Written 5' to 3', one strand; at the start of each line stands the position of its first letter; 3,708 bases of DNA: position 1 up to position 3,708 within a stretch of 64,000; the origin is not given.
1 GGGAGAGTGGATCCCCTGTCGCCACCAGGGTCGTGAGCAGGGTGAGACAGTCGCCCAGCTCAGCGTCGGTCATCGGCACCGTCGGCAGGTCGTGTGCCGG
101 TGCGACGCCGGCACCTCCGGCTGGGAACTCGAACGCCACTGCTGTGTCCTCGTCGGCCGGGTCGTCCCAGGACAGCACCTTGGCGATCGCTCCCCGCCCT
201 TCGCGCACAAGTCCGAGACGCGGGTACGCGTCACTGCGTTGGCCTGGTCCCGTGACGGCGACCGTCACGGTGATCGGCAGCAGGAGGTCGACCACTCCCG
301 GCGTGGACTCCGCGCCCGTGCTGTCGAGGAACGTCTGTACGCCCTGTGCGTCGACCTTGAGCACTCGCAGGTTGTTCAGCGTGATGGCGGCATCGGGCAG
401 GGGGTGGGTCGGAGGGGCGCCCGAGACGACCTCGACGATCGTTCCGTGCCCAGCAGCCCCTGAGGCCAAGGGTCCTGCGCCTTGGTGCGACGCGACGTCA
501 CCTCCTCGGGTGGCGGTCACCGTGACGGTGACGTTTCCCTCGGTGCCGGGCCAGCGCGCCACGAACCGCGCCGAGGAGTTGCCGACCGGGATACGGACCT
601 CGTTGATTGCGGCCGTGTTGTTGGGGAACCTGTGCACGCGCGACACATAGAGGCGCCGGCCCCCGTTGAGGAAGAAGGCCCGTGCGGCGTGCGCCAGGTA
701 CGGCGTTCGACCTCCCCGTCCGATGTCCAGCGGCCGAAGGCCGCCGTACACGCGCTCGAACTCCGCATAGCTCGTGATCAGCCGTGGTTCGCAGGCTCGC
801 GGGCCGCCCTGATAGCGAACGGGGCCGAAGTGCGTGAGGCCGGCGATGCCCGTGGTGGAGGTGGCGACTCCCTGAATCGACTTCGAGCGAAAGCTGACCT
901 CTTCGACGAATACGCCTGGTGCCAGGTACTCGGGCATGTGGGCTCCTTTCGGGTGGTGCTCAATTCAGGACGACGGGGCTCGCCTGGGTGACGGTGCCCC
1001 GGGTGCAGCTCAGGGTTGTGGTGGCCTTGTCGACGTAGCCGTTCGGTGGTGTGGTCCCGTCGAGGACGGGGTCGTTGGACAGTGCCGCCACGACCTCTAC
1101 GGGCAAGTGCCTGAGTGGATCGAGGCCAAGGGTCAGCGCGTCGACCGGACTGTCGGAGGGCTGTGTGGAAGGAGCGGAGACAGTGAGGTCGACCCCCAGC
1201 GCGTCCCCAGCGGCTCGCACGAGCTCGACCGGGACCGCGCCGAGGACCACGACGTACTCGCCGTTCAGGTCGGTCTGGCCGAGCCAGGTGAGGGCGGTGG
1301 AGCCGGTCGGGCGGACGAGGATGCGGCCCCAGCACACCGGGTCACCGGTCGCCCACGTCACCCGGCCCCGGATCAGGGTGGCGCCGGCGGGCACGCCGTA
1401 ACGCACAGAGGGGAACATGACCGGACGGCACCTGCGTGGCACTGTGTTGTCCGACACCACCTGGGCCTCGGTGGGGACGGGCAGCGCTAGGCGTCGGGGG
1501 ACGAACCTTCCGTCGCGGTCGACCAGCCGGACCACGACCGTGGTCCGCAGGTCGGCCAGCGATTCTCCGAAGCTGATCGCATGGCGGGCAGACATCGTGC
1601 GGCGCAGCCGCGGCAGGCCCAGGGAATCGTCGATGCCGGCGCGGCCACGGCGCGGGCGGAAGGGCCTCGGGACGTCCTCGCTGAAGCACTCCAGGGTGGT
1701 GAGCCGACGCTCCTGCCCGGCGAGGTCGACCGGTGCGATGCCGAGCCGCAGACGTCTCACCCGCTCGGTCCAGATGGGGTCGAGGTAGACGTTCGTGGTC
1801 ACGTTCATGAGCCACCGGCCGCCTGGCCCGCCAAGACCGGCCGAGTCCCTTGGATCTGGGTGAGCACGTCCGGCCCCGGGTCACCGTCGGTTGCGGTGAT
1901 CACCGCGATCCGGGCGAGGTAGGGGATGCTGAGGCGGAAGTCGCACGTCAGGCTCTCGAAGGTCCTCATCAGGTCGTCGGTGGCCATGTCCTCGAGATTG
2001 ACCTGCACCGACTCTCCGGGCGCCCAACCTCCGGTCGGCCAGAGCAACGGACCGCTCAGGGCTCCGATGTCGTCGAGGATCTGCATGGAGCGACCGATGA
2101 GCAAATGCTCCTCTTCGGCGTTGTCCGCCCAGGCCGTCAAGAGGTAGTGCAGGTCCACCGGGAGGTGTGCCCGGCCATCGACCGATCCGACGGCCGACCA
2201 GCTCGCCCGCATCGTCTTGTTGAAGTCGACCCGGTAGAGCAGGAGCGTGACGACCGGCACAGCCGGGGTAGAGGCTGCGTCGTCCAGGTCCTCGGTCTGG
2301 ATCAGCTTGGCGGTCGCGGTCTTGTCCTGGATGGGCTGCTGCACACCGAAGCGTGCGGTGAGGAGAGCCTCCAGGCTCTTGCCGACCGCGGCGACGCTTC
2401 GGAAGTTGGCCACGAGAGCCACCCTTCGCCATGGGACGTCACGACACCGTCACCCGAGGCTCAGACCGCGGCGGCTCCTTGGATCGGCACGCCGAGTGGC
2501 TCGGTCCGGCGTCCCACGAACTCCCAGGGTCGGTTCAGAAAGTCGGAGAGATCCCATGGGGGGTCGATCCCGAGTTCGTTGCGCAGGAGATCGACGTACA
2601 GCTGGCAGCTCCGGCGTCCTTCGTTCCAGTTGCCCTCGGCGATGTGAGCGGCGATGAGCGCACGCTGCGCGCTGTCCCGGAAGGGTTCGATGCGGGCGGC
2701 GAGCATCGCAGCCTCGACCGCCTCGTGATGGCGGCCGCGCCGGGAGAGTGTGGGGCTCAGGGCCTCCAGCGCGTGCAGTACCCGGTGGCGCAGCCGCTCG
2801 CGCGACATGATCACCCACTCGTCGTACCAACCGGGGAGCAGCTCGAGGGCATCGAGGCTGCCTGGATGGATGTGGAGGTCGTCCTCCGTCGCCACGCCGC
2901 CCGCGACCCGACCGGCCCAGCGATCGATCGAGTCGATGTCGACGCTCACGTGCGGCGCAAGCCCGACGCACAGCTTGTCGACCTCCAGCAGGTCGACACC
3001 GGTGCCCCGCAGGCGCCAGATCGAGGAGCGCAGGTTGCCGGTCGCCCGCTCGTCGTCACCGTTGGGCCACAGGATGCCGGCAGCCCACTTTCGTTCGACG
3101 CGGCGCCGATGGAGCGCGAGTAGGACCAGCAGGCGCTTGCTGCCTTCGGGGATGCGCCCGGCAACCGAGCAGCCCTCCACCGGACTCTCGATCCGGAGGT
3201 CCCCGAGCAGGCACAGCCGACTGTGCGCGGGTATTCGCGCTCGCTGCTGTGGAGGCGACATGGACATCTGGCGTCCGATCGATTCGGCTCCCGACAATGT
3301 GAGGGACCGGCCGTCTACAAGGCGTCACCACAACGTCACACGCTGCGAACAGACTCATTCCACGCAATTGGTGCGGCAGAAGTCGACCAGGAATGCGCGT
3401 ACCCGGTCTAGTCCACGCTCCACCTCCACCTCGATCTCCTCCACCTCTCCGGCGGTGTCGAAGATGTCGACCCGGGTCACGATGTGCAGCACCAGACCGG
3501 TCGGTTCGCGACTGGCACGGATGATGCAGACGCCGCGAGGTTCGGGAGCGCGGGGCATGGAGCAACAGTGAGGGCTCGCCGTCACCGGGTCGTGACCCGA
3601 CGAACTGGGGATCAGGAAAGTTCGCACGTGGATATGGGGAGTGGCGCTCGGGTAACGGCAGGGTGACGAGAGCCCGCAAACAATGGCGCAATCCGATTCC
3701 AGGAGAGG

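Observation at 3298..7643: Three-gene operon (orphan Cys-rich polyampholyte protein, EEP-peptidase-muramidase, holin-like protein) set head-to-head with a contractile-injection-system locus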

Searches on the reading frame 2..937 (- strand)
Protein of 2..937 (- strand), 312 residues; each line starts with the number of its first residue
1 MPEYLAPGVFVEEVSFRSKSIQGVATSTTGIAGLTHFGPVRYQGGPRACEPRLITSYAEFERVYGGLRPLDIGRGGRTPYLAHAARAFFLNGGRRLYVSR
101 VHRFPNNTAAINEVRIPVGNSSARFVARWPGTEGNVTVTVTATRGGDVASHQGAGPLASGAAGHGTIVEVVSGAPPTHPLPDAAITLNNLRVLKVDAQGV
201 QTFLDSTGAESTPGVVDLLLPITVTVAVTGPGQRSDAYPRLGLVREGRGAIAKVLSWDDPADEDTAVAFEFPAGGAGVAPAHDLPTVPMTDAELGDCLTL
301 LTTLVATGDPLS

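Call 11: search_protein_families(library=pfam, proteins=[window:2-937:-], max_evalue=0.01)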
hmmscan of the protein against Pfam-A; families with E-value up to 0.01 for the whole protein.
window:2-937:- (312 aa): 0 families

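Call 12: search_protein_families(library=phrogs, proteins=[window:2-937:-], max_evalue=0.01)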
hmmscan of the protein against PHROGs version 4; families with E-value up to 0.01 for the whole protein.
window:2-937:- (312 aa): 2 families
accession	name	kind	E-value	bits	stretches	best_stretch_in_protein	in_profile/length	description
phrog_23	-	tail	3.5e-06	27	1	2-188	21-142/496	tail sheath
phrog_15814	-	unknown function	0.00054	19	1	4-104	5-89/738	-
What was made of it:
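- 2..937 (-): N-terminal 312 aa of CIS sheath protein 1; the gene runs off the left edge of the window. PHROG tail sheath match, E=3.5e-6 (call 12).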

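Call 13: search_protein_families(library=ncbifam, proteins=[window:2-937:-], max_evalue=0.01)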
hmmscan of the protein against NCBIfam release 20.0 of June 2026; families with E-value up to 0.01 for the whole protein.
window:2-937:- (312 aa): 0 families

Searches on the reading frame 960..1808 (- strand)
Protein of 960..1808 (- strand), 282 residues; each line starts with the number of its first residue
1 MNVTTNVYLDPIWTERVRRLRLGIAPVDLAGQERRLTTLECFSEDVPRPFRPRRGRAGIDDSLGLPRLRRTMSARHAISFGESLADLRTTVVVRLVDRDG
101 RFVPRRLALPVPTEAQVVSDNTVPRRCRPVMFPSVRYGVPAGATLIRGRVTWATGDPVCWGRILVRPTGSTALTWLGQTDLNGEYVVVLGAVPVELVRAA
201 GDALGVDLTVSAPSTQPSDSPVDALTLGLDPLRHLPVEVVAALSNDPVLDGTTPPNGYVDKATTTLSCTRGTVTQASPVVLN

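Call 11: search_protein_families(library=pfam, proteins=[window:960-1808:-], max_evalue=0.01)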
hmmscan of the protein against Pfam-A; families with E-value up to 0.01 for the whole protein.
window:960-1808:- (282 aa): 0 families

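Call 12: search_protein_families(library=phrogs, proteins=[window:960-1808:-], max_evalue=0.01)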
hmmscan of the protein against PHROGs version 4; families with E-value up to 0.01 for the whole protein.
window:960-1808:- (282 aa): 0 families

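Call 13: search_protein_families(library=ncbifam, proteins=[window:960-1808:-], max_evalue=0.01)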
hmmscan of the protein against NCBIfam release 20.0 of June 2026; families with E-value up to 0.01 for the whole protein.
window:960-1808:- (282 aa): 0 families
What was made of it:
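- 960..1808 (-): Conserved 282-aa protein of unknown function between Pvc16_N and the sheath gene. No Pfam, PHROG or NCBIfam hit (calls 11-13).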

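Call 82: search_protein_families(library=pfam, proteins=[window:960-1808:-], max_evalue=1)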
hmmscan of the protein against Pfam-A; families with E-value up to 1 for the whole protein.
window:960-1808:- (282 aa): 0 families

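Call 107: search_protein_families(library=padloc, proteins=[window:960-1808:-], max_evalue=0.01)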
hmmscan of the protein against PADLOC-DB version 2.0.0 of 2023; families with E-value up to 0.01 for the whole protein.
window:960-1808:- (282 aa): 0 families

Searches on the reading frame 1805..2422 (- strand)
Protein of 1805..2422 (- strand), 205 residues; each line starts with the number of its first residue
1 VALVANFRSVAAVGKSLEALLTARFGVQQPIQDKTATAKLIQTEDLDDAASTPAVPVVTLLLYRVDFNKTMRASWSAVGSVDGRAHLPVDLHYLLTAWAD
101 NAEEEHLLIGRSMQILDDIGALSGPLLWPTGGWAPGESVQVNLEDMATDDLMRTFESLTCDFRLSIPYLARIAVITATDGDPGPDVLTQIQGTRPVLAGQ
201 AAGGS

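Call 11: search_protein_families(library=pfam, proteins=[window:1805-2422:-], max_evalue=0.01)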
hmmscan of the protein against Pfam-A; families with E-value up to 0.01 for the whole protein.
window:1805-2422:- (205 aa): 1 family
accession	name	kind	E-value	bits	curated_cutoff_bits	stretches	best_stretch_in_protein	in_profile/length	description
PF14065.11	Pvc16_N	-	1.6e-21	77.2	27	1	13-183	2-174/180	Pvc16 N-terminal domain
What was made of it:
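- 1805..2422 (-): Pvc16_N / DUF4255 tail-terminator-like protein, first gene of the CIS structural operon. Pfam PF14065, E=1.6e-21 (call 11).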

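Call 12: search_protein_families(library=phrogs, proteins=[window:1805-2422:-], max_evalue=0.01)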
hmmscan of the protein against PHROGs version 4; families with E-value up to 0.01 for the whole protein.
window:1805-2422:- (205 aa): 0 families

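Call 14: find_encoding_contigs(protein=window:1805-2422:-, flank=10000, max_places=6)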
Protein window:1805-2422:- (205 aa): no gene with exactly this product is on record in the collection.

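Call 88: find_related_loci(query=A7, collection=metagenome_contigs, flank=6000)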
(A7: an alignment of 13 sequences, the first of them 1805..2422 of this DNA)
Query A7 (205 aa) in metagenome_contigs; peptide patterns used: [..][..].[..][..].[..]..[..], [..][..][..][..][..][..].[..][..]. (x = any residue, [..] = any of these).
470 stretches matched a pattern; 281 encode a relative of the query (tblastn E <= 1e-3); the best 80 are kept; 80 distinct loci.
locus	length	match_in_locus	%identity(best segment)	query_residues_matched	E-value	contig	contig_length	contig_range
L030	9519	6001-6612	73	1-204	3e-101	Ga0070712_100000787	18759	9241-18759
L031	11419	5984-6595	73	1-204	3e-101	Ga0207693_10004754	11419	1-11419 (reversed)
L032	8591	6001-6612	73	1-204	3e-101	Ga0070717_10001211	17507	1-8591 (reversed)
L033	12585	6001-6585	76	4-198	1e-100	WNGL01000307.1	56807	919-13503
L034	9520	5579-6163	76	4-198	1e-100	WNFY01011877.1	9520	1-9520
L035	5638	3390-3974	76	4-198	1e-100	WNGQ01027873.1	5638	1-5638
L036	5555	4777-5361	76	4-198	1e-100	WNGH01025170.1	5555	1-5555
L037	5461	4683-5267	76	4-198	1e-100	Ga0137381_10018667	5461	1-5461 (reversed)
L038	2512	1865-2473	73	1-203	8e-104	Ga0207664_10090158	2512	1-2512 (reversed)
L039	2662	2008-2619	73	1-204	1e-101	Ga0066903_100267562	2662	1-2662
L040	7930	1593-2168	68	4-195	1e-85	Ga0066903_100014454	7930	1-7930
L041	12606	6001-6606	64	4-205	3e-85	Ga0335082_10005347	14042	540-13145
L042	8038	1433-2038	64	4-205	3e-85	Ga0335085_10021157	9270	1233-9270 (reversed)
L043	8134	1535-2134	64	4-203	2e-84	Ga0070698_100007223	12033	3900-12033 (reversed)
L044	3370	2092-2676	67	4-198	6e-85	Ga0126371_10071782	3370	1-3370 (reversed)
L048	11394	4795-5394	65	4-203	1e-82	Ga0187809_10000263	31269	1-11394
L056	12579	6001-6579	62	4-195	4e-69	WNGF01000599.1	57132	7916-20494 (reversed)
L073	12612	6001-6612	48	1-201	2e-56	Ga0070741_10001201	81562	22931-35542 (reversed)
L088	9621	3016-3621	41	1-188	6e-41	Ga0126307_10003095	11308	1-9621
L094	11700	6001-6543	40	4-184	2e-38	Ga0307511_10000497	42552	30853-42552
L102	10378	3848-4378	39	4-176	7e-37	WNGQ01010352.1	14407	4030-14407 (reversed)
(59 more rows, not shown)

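Call 92: search_protein_families(library=pfam, proteins=[L102:1-2632:-, L048:1-1467:-, L094:4179-4853:-, L094:3524-4225:-, L056:4780-5661:+, L056:5710-5943:+, L073:5023-5724:+, L073:5748-5963:+, L088:588-2528:+], max_evalue=0.001)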
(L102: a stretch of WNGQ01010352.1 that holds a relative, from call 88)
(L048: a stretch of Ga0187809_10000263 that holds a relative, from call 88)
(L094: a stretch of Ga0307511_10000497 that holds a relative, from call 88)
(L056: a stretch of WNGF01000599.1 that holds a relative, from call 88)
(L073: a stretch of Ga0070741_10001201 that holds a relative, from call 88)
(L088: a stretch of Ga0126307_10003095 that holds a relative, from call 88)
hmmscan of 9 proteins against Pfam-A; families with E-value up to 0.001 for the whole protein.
L102:1-2632:- (877 aa): 1 family
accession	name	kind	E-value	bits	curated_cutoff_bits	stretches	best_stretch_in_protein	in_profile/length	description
PF13699.11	eCIS_core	-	1.1e-31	109.2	22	1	157-234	1-78/79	eCIS core domain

L048:1-1467:- (489 aa): 1 family
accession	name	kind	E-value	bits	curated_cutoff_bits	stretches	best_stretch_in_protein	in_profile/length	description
PF00128.31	Alpha-amylase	-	3.2e-14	53.4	22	1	210-294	17-100/446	Alpha amylase, catalytic domain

L094:4179-4853:- (224 aa): 1 family
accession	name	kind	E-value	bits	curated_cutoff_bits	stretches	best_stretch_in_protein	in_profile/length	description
PF03704.23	BTAD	-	3.5e-14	53.8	22.1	1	117-218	38-140/146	Bacterial transcriptional activator domain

L094:3524-4225:- (233 aa): 1 family
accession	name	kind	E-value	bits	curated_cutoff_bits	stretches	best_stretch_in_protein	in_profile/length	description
PF03704.23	BTAD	-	2.7e-10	41.2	22.1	1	124-214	47-141/146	Bacterial transcriptional activator domain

L056:4780-5661:+ (293 aa): 1 family
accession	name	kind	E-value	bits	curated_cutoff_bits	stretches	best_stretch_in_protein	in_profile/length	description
PF03704.23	BTAD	-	1.5e-20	74.5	22.1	1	182-282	39-140/146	Bacterial transcriptional activator domain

L056:5710-5943:+ (77 aa): 0 families

L073:5023-5724:+ (233 aa): 1 family
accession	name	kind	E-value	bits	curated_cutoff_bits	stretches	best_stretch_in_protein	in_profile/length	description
PF03704.23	BTAD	-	3.6e-23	83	22.1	1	124-224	38-139/146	Bacterial transcriptional activator domain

L073:5748-5963:+ (71 aa): 0 families

L088:588-2528:+ (646 aa): 5 families
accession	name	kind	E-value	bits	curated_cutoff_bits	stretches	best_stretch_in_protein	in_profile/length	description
PF08448.16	PAS_4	-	7.2e-13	49.2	23.1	1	249-358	1-109/110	PAS fold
PF00989.32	PAS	-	3.3e-11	43.6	22.6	1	244-354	2-113/113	PAS fold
PF08447.18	PAS_3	-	3.7e-11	43.6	25.6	1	266-340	2-77/89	PAS fold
PF02518.31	HATPase_c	-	5.2e-08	33.8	26.4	1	470-575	4-108/111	Histidine kinase-, DNA gyrase B-, and HSP90-like ATPase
PF13426.13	PAS_9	-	6e-07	30.1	27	1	256-356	4-103/103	PAS domain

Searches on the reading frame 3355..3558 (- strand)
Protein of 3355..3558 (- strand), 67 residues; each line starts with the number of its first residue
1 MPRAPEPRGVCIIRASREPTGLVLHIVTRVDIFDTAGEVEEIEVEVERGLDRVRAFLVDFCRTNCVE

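Call 82: search_protein_families(library=pfam, proteins=[window:3355-3558:-], max_evalue=1)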
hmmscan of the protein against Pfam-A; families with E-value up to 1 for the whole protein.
window:3355-3558:- (67 aa): 1 family
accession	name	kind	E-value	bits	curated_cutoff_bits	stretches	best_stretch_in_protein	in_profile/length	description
PF13667.11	ThiC-associated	-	0.14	12.5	27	1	29-55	43-71/81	ThiC-associated domain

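Call 85: search_protein_families(library=phrogs, proteins=[window:3355-3558:-], max_evalue=1)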
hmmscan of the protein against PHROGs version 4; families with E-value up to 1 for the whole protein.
window:3355-3558:- (67 aa): 0 families

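Call 107: search_protein_families(library=padloc, proteins=[window:3355-3558:-], max_evalue=0.01)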
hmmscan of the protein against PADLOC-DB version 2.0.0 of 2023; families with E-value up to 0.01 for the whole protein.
window:3355-3558:- (67 aa): 0 families
